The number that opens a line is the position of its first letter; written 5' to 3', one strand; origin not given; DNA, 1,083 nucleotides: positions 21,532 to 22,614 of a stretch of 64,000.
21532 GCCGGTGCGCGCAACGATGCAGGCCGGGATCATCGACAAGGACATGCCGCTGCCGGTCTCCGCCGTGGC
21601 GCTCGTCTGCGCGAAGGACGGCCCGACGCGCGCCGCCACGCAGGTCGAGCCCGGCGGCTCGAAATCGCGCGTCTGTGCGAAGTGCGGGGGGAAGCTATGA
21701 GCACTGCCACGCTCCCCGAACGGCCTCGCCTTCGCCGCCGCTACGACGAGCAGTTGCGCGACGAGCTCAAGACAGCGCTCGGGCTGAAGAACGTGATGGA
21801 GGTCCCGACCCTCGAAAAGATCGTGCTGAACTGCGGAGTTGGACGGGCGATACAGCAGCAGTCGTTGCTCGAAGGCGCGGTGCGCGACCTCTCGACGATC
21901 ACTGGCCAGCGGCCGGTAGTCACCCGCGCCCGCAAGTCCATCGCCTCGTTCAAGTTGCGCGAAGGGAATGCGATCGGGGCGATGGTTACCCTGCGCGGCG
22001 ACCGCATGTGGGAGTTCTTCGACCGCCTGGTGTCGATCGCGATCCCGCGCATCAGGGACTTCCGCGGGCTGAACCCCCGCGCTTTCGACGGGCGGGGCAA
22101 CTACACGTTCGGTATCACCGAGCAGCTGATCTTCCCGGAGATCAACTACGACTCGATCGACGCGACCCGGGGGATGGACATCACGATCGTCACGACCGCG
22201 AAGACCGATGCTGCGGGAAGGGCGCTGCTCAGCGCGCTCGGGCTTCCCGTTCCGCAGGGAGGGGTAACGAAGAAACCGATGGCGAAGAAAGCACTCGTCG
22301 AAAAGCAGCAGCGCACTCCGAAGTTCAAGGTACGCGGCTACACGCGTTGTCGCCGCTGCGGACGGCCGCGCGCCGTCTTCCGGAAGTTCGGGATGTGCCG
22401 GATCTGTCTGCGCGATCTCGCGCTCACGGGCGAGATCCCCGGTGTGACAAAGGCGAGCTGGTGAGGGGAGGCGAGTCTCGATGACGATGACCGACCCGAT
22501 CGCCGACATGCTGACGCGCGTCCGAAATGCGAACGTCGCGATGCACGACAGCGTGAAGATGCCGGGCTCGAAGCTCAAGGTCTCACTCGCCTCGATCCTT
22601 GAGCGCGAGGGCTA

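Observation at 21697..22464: rplE (L5) has no stop codon and reads in frame into rpsN (S14); a GGGG run sits directly before a +1-frame TAA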

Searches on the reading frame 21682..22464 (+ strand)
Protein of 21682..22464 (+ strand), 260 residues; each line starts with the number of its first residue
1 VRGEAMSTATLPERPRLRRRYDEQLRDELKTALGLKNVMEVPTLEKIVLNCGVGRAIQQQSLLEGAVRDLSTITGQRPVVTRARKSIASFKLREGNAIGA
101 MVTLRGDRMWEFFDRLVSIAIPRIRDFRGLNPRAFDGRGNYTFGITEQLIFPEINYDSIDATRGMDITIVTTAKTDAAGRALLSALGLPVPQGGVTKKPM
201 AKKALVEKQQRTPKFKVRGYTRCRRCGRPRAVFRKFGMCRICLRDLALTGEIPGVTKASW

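Call 3: find_homologous_proteins(query=window:21697-22461:+)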
Query window:21697-22461:+ (255 aa): 8000 proteins with E <= 0.001 among 8000 candidates; the best 120 are listed.
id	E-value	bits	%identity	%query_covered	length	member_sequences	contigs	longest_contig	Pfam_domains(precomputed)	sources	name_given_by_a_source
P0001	2.4e-120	418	73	100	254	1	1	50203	PF00253.28,PF00281.25,PF00673.27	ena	-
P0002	3.9e-119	414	76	96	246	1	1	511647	PF00253.28,PF00281.25,PF00673.27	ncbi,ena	-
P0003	7.8e-119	413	74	100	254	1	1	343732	PF00253.28,PF00281.25,PF00673.27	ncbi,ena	-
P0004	1.0e-116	407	74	94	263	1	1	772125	PF00253.28,PF00281.25,PF00673.27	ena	-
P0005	4.6e-116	404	95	76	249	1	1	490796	PF00281.25,PF00673.27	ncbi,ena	-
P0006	1.4e-115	403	71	100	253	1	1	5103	PF00253.28,PF00281.25,PF00673.27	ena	-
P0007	4.3e-115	401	71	97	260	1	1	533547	PF00253.28,PF00281.25,PF00673.27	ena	-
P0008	7.2e-112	391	67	97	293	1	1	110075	PF00253.28,PF00281.25,PF00673.27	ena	-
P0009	1.1e-110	387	73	91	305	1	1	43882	PF17136.11,PF00253.28,PF00281.25,PF00673.27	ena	-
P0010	2.1e-110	386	68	100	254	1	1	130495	PF00253.28,PF00281.25,PF00673.27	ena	-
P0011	3.5e-110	385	69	96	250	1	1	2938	PF00253.28,PF00281.25,PF00673.27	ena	-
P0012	3.8e-110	385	73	91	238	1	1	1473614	PF00253.28,PF00281.25,PF00673.27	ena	-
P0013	5.8e-109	381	94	74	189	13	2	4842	PF00281.25,PF00673.27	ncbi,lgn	ncbi:MAG: 50S ribosomal protein L5 [Acidimicrobiales bacterium]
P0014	7.3e-109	381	73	90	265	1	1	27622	PF00253.28,PF00281.25,PF00673.27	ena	-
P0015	4.5e-107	375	69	100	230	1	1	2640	PF00253.28,PF00281.25,PF00673.27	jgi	-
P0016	6.0e-105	368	90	74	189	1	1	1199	PF00281.25,PF00673.27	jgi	jgi:large subunit ribosomal protein L5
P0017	9.4e-105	367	61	97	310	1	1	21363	PF00253.28,PF00281.25,PF00673.27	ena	-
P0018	7.2e-103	361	70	93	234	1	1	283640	PF00253.28,PF00281.25,PF00673.27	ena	-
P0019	8.4e-103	361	66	91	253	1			PF00253.28,PF00281.25,PF00673.27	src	-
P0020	7.7e-102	358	75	84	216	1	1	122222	PF00253.28,PF00281.25,PF00673.27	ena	-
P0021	2.9e-101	356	61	100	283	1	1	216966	PF00253.28,PF00281.25,PF00673.27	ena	-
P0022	9.2e-100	351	86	74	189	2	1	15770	PF00281.25,PF00673.27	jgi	jgi:large subunit ribosomal protein L5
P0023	4.1e-99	349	65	100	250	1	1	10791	PF00253.28,PF00281.25,PF00673.27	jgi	jgi:large subunit ribosomal protein L5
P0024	4.3e-99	349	59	97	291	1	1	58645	PF00253.28,PF00281.25,PF00673.27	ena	-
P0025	8.0e-98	345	65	97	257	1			PF00253.28,PF00281.25,PF00673.27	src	-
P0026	1.4e-97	344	64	98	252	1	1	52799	PF00253.28,PF00281.25,PF00673.27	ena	-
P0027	5.0e-97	342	62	100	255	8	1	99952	PF00253.28,PF00281.25,PF00673.27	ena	-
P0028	6.6e-97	342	70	87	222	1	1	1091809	PF00253.28,PF00281.25,PF00673.27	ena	-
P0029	6.9e-97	342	65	96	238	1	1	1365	PF00253.28,PF00281.25,PF00673.27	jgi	jgi:large subunit ribosomal protein L5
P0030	1.0e-96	341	78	77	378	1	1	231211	PF17136.11,PF00281.25,PF00673.27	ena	-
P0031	1.8e-96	340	71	87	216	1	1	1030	PF00253.28,PF00281.25,PF00673.27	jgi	jgi:large subunit ribosomal protein L5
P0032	6.5e-96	338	86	71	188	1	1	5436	PF00281.25,PF00673.27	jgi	jgi:large subunit ribosomal protein L5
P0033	7.8e-96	338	63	96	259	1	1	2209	PF00253.28,PF00281.25,PF00673.27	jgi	-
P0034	8.5e-96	338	68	87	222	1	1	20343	PF00253.28,PF00281.25,PF00673.27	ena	-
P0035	4.0e-95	336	82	73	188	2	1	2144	PF00281.25,PF00673.27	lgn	-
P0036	5.7e-95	335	63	100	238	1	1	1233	PF00253.28,PF00281.25,PF00673.27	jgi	jgi:large subunit ribosomal protein L5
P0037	6.0e-94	332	64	87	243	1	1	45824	PF00253.28,PF00281.25,PF00673.27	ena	-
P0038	1.0e-93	331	83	71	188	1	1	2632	PF00281.25,PF00673.27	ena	-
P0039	1.3e-93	331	82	72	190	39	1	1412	PF00281.25,PF00673.27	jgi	jgi:large subunit ribosomal protein L5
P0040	1.8e-93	330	84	69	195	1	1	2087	PF00281.25,PF00673.27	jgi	jgi:large subunit ribosomal protein L5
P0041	2.0e-93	330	61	87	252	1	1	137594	PF00253.28,PF00281.25,PF00673.27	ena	-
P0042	4.7e-93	329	82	72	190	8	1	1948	PF00281.25,PF00673.27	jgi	jgi:large subunit ribosomal protein L5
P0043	4.0e-92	326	79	74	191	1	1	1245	PF00281.25,PF00673.27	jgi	jgi:large subunit ribosomal protein L5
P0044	4.5e-92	326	69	87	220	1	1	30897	PF00253.28,PF00281.25,PF00673.27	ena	-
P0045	1.9e-91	324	70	81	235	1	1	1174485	PF00253.28,PF00281.25,PF00673.27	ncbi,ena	-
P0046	2.2e-91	324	81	72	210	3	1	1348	PF00281.25,PF00673.27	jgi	jgi:large subunit ribosomal protein L5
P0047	3.1e-91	323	60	87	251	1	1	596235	PF00253.28,PF00281.25,PF00673.27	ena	-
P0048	3.2e-91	323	81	71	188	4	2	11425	PF00281.25,PF00673.27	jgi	-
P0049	4.5e-91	323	80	71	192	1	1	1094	PF00281.25,PF00673.27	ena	-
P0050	5.3e-91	322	79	72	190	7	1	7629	PF00281.25,PF00673.27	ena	-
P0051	5.7e-91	322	82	69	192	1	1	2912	PF00281.25,PF00673.27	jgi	jgi:large subunit ribosomal protein L5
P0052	6.6e-91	322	67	87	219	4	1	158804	PF00253.28,PF00281.25,PF00673.27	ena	-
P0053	7.4e-91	322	77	74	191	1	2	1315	PF00281.25,PF00673.27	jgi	jgi:large subunit ribosomal protein L5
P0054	9.1e-91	322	80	72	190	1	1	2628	PF00281.25,PF00673.27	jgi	jgi:large subunit ribosomal protein L5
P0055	1.2e-90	321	81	71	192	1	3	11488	PF00281.25,PF00673.27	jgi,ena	jgi:large subunit ribosomal protein L5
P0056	1.5e-90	321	79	73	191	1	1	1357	PF00281.25,PF00673.27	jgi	-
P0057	1.7e-90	321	64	91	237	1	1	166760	PF00253.28,PF00281.25,PF00673.27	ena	-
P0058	2.0e-90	320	63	100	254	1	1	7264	PF00253.28,PF00281.25,PF00673.27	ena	-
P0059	2.1e-90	320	77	73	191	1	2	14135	PF00281.25,PF00673.27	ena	-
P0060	3.3e-90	320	77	74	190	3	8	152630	PF00281.25,PF00673.27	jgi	jgi:large subunit ribosomal protein L5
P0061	3.8e-90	320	71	79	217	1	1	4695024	PF00253.28,PF00281.25,PF00673.27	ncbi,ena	-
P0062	4.3e-90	319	78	74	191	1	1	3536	PF00281.25,PF00673.27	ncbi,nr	ncbi:MAG: ribosomal protein [Acidimicrobiaceae bacterium]|nr:ribosomal protein [Acidimicrobiaceae ba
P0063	4.8e-90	319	78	74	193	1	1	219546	PF00281.25,PF00673.27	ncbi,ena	-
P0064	7.7e-90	319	80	69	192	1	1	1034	PF00281.25,PF00673.27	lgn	-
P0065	8.3e-90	318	78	72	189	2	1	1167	PF00281.25,PF00673.27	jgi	jgi:large subunit ribosomal protein L5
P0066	1.0e-89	318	77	73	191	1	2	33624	PF00281.25,PF00673.27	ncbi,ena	-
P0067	1.1e-89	318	78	71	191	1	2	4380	PF00281.25,PF00673.27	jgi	-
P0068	1.1e-89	318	80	71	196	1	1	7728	PF00281.25,PF00673.27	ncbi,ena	-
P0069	1.2e-89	318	78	71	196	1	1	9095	PF00281.25,PF00673.27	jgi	-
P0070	1.2e-89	318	77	74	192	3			PF00281.25,PF00673.27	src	-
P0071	1.5e-89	318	76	74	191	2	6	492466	PF00281.25,PF00673.27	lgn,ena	-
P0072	1.5e-89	318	59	96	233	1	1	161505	PF00253.28,PF00281.25,PF00673.27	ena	-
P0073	1.6e-89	318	77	74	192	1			PF00281.25,PF00673.27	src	-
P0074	2.1e-89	317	77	74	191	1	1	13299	PF00281.25,PF00673.27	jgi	jgi:large subunit ribosomal protein L5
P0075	2.7e-89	317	73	76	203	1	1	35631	PF00253.28,PF00281.25,PF00673.27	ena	-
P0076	2.8e-89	317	73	73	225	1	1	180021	PF00281.25,PF00673.27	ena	-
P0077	3.0e-89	317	76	74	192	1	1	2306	PF00281.25,PF00673.27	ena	-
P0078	3.7e-89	316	80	73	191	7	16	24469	PF00281.25,PF00673.27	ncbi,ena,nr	ncbi:MAG: 50S ribosomal protein L5 [Actinomycetota bacterium]|nr:50S ribosomal protein L5 [Actinomyc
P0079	4.1e-89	316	76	74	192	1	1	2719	PF00281.25,PF00673.27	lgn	-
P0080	4.4e-89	316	79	74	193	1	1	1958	PF00281.25,PF00673.27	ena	-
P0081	4.7e-89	316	62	97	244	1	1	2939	PF00253.28,PF00281.25,PF00673.27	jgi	jgi:large subunit ribosomal protein L5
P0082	4.9e-89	316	76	74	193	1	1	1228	PF00281.25,PF00673.27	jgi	jgi:large subunit ribosomal protein L5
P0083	5.0e-89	316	79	72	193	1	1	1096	PF00281.25,PF00673.27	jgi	jgi:large subunit ribosomal protein L5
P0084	5.8e-89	316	77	72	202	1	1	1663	PF00281.25,PF00673.27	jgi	jgi:large subunit ribosomal protein L5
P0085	8.0e-89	315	76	73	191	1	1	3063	PF00281.25,PF00673.27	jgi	jgi:large subunit ribosomal protein L5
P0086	8.0e-89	315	78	74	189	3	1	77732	PF00281.25,PF00673.27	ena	-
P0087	8.3e-89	315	-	-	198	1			PF00253.28,PF00281.25,PF00673.27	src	-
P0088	9.0e-89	315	78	72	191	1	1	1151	PF00281.25,PF00673.27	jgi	jgi:large subunit ribosomal protein L5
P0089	9.1e-89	315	77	74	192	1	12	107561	PF00281.25,PF00673.27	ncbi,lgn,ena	-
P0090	9.2e-89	315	77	73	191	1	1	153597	PF00281.25,PF00673.27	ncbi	ncbi:MAG: 50S ribosomal protein L5 [Acidimicrobiales bacterium]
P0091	9.4e-89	315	77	72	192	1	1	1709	PF00281.25,PF00673.27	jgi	jgi:large subunit ribosomal protein L5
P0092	9.6e-89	315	77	74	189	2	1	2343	PF00281.25,PF00673.27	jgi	jgi:large subunit ribosomal protein L5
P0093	9.6e-89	315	81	69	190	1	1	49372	PF00281.25,PF00673.27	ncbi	-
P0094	9.6e-89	315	78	72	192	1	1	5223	PF00281.25,PF00673.27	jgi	jgi:large subunit ribosomal protein L5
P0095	9.8e-89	315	77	72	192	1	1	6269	PF00281.25,PF00673.27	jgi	jgi:large subunit ribosomal protein L5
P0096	9.9e-89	315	77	72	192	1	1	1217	PF00281.25,PF00673.27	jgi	jgi:large subunit ribosomal protein L5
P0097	9.9e-89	315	77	74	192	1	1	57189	PF00281.25,PF00673.27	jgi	jgi:large subunit ribosomal protein L5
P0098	1.1e-88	315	75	74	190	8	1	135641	PF00281.25,PF00673.27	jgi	jgi:large subunit ribosomal protein L5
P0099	1.2e-88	315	75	74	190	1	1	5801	PF00281.25,PF00673.27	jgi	jgi:large subunit ribosomal protein L5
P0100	1.2e-88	315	77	74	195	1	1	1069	PF00281.25,PF00673.27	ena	-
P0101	1.3e-88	315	75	74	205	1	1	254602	PF00281.25,PF00673.27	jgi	jgi:large subunit ribosomal protein L5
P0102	1.4e-88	314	76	74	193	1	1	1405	PF00281.25,PF00673.27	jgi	jgi:large subunit ribosomal protein L5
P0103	1.6e-88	314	76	75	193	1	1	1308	PF00281.25,PF00673.27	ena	-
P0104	1.6e-88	314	79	72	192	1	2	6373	PF00281.25,PF00673.27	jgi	jgi:large subunit ribosomal protein L5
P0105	1.7e-88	314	80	69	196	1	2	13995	PF00281.25,PF00673.27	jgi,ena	jgi:large subunit ribosomal protein L5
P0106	1.8e-88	314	76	74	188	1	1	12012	PF00281.25,PF00673.27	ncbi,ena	-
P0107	1.9e-88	314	78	71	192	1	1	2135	PF00281.25,PF00673.27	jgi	jgi:large subunit ribosomal protein L5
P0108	1.9e-88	314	62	96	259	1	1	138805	PF00281.25,PF00673.27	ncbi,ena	-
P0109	2.1e-88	314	76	74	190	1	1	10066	PF00281.25,PF00673.27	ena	-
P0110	2.2e-88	314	77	74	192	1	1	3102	PF00281.25,PF00673.27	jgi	jgi:large subunit ribosomal protein L5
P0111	2.3e-88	314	76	74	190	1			PF00281.25,PF00673.27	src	-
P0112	2.4e-88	314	76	74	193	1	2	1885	PF00281.25,PF00673.27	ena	-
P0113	2.7e-88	313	76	74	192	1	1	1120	PF00281.25,PF00673.27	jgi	jgi:large subunit ribosomal protein L5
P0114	2.9e-88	313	78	72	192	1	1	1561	PF00281.25,PF00673.27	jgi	jgi:large subunit ribosomal protein L5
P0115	2.9e-88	313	76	72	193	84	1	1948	PF00281.25,PF00673.27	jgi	jgi:large subunit ribosomal protein L5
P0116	3.2e-88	313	78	74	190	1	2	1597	PF00281.25,PF00673.27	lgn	-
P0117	3.2e-88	313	77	74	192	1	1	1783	PF00281.25,PF00673.27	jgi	jgi:large subunit ribosomal protein L5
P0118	3.2e-88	313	76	74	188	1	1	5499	PF00281.25,PF00673.27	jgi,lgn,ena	jgi:large subunit ribosomal protein L5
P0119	3.6e-88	313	76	74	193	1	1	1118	PF00281.25,PF00673.27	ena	-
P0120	3.7e-88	313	77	74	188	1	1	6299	PF00281.25,PF00673.27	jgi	jgi:large subunit ribosomal protein L5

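Call 4: search_protein_families(library=pfam, proteins=[window:21697-22461:+])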
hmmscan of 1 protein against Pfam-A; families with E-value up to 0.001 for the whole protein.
window:21697-22461:+ (255 aa): 3 families
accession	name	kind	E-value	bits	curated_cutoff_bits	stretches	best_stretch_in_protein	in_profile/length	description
PF00673.26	Ribosomal_L5_C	-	9e-39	131.9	27.8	1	93-184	2-93/94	ribosomal L5P family C-terminus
PF00281.24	Ribosomal_L5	-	6.5e-27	94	34.9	1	32-88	1-57/57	Ribosomal protein L5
PF00253.27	Ribosomal_S14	-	1e-23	83.2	27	1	203-254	1-54/54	Ribosomal protein S14p/S29e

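Call 7: find_encoding_contigs(protein=P0005, flank=10000, max_places=4)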
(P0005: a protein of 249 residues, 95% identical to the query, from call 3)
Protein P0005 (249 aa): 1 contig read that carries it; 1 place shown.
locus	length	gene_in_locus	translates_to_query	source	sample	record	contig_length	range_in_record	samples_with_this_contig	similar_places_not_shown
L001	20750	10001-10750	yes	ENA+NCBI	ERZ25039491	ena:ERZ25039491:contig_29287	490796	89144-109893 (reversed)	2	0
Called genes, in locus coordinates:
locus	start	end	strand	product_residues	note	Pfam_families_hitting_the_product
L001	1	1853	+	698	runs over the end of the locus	PF00009:GTP_EFTU, PF03144:GTP_EFTU_D2, PF22042:EF-G_D2, PF14492:EFG_III, PF16658:RF3_C (weak), PF03764:EFG_IV, PF00679:EFG_C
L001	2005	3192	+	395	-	PF00009:GTP_EFTU, PF03144:GTP_EFTU_D2, PF03143:GTP_EFTU_D3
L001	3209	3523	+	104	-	PF00338:Ribosomal_S10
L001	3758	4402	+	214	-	PF00297:Ribosomal_L3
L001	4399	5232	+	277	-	PF00573:Ribosomal_L4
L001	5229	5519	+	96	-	PF00276:Ribosomal_L23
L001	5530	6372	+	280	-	PF00181:Ribosomal_L2_N, PF03947:Ribosomal_L2_C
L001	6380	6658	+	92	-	PF00203:Ribosomal_S19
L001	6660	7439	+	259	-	PF00237:Ribosomal_L22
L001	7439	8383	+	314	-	PF07650:KH_2, PF00189:Ribosomal_S3_C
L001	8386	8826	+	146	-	PF00252:Ribosomal_L16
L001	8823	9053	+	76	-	PF00831:Ribosomal_L29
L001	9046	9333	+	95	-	PF00366:Ribosomal_S17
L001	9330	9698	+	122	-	PF00238:Ribosomal_L14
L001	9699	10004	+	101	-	PF00467:KOW, PF17136:ribosomal_L24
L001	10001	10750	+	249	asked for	PF00281:Ribosomal_L5, PF00673:Ribosomal_L5_C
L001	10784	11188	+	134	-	PF00410:Ribosomal_S8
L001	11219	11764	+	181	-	PF00347:Ribosomal_L6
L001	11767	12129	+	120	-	PF00861:Ribosomal_L18p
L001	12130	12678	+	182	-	PF00333:Ribosomal_S5, PF03719:Ribosomal_S5_C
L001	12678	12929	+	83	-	PF00327:Ribosomal_L30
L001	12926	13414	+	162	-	PF00828:Ribosomal_L27A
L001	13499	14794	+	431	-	PF00344:SecY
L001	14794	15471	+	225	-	PF00406:ADK, PF13207:AAA_17, PF05191:ADK_lid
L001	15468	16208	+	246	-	PF00557:Peptidase_M24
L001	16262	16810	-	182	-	PF04191:PEMT, PF04140:ICMT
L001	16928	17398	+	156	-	PF01152:Bac_globin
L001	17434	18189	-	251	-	-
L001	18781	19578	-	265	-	PF00583:Acetyltransf_1, PF08445:FR47 (weak), PF13508:Acetyltransf_7 (weak)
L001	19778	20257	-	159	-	-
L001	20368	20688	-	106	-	-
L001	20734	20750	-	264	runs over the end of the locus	PF01987:AIM24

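Call 8: find_encoding_contigs(protein=P0013, flank=5000, max_places=4)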
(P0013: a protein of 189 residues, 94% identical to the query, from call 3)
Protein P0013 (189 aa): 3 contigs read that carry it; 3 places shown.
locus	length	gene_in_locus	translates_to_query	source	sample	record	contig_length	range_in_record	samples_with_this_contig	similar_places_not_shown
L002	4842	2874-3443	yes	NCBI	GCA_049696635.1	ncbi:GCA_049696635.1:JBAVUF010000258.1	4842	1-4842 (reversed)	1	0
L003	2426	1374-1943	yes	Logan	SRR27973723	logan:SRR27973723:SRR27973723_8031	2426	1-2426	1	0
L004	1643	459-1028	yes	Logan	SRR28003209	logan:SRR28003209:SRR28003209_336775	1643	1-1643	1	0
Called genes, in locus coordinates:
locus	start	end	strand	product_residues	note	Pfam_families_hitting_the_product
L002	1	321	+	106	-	?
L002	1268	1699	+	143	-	PF00252:Ribosomal_L16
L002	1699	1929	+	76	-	PF00831:Ribosomal_L29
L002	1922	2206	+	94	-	PF00366:Ribosomal_S17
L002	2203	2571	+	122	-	PF00238:Ribosomal_L14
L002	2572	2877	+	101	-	PF00467:KOW, PF17136:ribosomal_L24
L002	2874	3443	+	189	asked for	PF00281:Ribosomal_L5, PF00673:Ribosomal_L5_C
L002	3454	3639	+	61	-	PF00253:Ribosomal_S14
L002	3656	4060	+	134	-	PF00410:Ribosomal_S8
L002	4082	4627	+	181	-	PF00347:Ribosomal_L6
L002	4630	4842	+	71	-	PF00861:Ribosomal_L18p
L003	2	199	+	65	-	?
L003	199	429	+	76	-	PF00831:Ribosomal_L29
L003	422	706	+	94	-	PF00366:Ribosomal_S17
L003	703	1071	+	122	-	PF00238:Ribosomal_L14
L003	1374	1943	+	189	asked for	PF00281:Ribosomal_L5, PF00673:Ribosomal_L5_C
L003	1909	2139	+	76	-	PF00253:Ribosomal_S14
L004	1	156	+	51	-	?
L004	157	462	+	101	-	PF00467:KOW, PF17136:ribosomal_L24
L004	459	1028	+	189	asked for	PF00281:Ribosomal_L5, PF00673:Ribosomal_L5_C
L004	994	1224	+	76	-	PF00253:Ribosomal_S14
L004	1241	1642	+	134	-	PF00410:Ribosomal_S8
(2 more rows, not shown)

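Call 17: find_encoding_contigs(protein=window:21697-22464:+, flank=2000, max_places=6)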
Protein window:21697-22464:+ (255 aa): no gene with exactly this product is on record in the collection.

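Call 21: find_encoding_contigs(protein=P0016, flank=3000, max_places=3)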
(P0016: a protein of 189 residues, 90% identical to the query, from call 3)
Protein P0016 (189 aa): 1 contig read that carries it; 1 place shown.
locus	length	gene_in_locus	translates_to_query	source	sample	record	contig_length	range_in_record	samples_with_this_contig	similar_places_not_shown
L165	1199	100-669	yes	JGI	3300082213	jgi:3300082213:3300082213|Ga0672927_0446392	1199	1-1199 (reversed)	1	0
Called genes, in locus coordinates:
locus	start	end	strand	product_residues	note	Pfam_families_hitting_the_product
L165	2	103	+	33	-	?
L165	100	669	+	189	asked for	PF00281:Ribosomal_L5, PF00673:Ribosomal_L5_C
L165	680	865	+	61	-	PF00253:Ribosomal_S14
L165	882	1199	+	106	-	?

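Call 22: find_encoding_contigs(protein=P0022, flank=3000, max_places=3)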
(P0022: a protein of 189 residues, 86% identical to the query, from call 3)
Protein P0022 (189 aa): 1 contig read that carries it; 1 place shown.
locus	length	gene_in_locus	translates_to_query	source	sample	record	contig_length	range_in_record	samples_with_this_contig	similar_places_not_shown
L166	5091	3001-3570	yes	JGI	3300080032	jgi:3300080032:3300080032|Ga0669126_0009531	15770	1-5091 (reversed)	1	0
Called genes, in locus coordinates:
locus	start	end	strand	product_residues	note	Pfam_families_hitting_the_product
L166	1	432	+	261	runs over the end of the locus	PF00237:Ribosomal_L22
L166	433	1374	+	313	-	PF07650:KH_2, PF00189:Ribosomal_S3_C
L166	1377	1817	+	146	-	PF00252:Ribosomal_L16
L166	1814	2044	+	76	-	PF00831:Ribosomal_L29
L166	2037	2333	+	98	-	PF00366:Ribosomal_S17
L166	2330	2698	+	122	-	PF00238:Ribosomal_L14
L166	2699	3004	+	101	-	PF00467:KOW, PF17136:ribosomal_L24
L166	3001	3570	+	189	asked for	PF00281:Ribosomal_L5, PF00673:Ribosomal_L5_C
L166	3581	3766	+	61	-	PF00253:Ribosomal_S14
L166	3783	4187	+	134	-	PF00410:Ribosomal_S8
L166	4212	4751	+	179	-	PF00347:Ribosomal_L6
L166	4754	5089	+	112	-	?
